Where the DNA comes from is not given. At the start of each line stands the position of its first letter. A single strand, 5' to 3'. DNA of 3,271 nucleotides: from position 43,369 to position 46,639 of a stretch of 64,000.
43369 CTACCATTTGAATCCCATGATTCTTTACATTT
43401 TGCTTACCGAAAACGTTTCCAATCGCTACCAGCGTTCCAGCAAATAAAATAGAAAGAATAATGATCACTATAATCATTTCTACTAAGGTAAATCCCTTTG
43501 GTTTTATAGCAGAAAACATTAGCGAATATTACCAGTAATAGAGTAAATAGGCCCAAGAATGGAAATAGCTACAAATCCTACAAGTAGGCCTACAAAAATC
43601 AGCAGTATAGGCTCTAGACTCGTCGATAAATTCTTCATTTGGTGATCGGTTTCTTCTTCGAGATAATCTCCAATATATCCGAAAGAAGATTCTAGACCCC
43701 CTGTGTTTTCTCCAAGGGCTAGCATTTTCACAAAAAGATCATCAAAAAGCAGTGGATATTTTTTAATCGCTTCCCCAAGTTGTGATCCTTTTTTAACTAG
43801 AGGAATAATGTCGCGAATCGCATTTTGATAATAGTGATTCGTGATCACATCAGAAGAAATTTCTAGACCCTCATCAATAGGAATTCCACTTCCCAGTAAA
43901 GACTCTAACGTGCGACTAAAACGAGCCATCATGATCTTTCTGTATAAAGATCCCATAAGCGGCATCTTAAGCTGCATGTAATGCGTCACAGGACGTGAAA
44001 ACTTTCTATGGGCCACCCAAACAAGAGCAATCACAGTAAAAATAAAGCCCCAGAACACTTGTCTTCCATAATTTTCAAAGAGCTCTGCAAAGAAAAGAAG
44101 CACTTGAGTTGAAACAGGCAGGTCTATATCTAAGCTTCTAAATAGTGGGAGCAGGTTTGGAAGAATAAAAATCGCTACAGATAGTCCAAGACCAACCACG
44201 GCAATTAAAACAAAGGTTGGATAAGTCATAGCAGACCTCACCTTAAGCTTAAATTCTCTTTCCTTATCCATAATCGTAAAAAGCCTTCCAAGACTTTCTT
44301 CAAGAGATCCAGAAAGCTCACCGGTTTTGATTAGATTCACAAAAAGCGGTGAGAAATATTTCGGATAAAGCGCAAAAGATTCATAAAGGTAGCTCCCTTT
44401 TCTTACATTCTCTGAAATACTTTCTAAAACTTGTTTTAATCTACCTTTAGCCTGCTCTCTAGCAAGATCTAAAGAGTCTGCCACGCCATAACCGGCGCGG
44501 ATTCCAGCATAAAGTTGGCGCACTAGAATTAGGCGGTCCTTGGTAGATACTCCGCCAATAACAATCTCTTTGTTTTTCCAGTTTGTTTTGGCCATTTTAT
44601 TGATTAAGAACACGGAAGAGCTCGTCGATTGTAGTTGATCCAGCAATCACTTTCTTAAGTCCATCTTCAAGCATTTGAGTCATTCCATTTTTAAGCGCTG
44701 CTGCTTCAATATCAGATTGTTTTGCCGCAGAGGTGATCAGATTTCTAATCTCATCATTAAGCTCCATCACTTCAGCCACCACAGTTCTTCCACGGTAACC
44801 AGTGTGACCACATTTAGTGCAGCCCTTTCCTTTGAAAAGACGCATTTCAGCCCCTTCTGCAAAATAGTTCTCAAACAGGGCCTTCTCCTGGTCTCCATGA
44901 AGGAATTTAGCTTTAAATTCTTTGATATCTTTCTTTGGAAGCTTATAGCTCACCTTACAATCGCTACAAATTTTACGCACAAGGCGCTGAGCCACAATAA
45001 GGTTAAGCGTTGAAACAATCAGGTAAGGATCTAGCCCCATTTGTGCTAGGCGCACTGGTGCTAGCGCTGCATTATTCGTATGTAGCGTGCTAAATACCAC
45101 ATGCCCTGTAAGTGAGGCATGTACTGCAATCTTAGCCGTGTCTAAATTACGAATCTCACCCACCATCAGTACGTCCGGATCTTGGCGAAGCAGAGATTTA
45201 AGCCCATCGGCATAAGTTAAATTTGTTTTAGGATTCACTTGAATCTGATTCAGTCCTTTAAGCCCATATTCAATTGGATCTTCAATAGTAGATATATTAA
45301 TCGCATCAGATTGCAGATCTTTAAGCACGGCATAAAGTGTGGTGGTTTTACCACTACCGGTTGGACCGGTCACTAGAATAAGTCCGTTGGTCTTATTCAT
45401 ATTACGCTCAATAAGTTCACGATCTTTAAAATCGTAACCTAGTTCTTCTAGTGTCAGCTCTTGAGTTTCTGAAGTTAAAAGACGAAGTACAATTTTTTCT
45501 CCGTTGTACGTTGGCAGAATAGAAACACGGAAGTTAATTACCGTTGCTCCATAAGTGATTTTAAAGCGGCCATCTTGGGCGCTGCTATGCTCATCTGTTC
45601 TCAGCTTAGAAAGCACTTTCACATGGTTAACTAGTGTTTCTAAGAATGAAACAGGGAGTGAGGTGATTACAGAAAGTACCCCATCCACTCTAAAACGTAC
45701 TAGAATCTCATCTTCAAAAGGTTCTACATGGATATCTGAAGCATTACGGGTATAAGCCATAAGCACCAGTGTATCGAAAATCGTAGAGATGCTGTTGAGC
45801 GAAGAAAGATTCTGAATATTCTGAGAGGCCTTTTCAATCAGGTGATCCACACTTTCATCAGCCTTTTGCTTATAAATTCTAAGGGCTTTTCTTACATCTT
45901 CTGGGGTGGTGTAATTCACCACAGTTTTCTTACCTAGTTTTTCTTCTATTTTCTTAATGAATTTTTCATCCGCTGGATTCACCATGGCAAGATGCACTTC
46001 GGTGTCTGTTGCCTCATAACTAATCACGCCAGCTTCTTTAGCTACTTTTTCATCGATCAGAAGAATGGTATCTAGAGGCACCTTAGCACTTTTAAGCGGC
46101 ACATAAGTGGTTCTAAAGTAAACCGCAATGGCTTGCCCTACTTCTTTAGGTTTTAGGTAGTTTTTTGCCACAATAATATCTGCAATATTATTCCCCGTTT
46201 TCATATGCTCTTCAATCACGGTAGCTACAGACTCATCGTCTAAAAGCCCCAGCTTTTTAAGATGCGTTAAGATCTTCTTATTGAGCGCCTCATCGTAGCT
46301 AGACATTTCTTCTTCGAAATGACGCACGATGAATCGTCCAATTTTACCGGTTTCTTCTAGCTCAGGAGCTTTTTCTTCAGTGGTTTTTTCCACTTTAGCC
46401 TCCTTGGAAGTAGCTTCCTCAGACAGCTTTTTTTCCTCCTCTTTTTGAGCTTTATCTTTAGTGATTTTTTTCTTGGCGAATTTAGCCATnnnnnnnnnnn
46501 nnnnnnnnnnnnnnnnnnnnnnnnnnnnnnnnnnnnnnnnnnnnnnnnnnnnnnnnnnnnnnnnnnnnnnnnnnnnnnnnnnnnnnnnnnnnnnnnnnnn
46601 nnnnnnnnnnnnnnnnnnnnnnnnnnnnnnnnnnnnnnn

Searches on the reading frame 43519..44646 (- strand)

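Call 29: search_protein_families(library=pfam, proteins=[window:43519-44646:-], max_evalue=0.001)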
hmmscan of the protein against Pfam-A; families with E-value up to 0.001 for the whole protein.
window:43519-44646:- (375 aa): 1 family
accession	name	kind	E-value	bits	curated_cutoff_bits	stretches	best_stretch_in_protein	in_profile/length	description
PF00482.28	T2SSF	-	2.9e-54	182.8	25.2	2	42-163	2-125/125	Type II secretion system (T2SS), protein F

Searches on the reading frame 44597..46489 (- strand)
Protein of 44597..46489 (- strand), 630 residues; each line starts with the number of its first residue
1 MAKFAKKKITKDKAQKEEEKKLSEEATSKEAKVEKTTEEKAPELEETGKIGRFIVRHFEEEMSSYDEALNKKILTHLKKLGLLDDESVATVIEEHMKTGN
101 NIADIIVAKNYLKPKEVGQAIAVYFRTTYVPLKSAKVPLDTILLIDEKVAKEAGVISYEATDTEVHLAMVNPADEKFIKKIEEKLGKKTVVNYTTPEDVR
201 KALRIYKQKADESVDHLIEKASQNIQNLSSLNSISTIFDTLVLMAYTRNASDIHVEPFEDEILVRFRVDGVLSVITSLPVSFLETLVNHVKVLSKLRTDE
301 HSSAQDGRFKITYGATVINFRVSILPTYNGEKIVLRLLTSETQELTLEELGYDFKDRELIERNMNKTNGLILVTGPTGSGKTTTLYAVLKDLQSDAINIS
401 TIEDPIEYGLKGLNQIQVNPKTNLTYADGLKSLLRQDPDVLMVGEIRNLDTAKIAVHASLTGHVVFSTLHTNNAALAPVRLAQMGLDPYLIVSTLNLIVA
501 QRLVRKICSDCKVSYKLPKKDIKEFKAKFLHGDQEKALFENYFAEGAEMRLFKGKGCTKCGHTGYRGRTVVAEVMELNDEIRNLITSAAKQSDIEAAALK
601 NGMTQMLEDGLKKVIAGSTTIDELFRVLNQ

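Call 29: search_protein_families(library=pfam, proteins=[window:44597-46489:-], max_evalue=0.001)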
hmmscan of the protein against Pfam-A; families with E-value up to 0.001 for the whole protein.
window:44597-46489:- (630 aa): 5 families
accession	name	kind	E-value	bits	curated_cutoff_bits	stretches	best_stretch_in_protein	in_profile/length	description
PF00437.27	T2SSE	-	2e-121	405.6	24.9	1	232-626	6-370/370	Type II/IV secretion system protein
PF05157.20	MshEN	-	2.9e-07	30.8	23.1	1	126-210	2-87/90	MshEN domain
PF25199.1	nSTAND_NTPase5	-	6.4e-05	23.2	34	1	359-406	32-80/145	Novel STAND NTPase 5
PF13401.12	AAA_22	-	8.2e-05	23.4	27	1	366-398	3-33/130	AAA domain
PF20720.3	nSTAND3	-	0.0004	20.5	27.2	0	365-404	14-56/155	Novel STAND NTPase 3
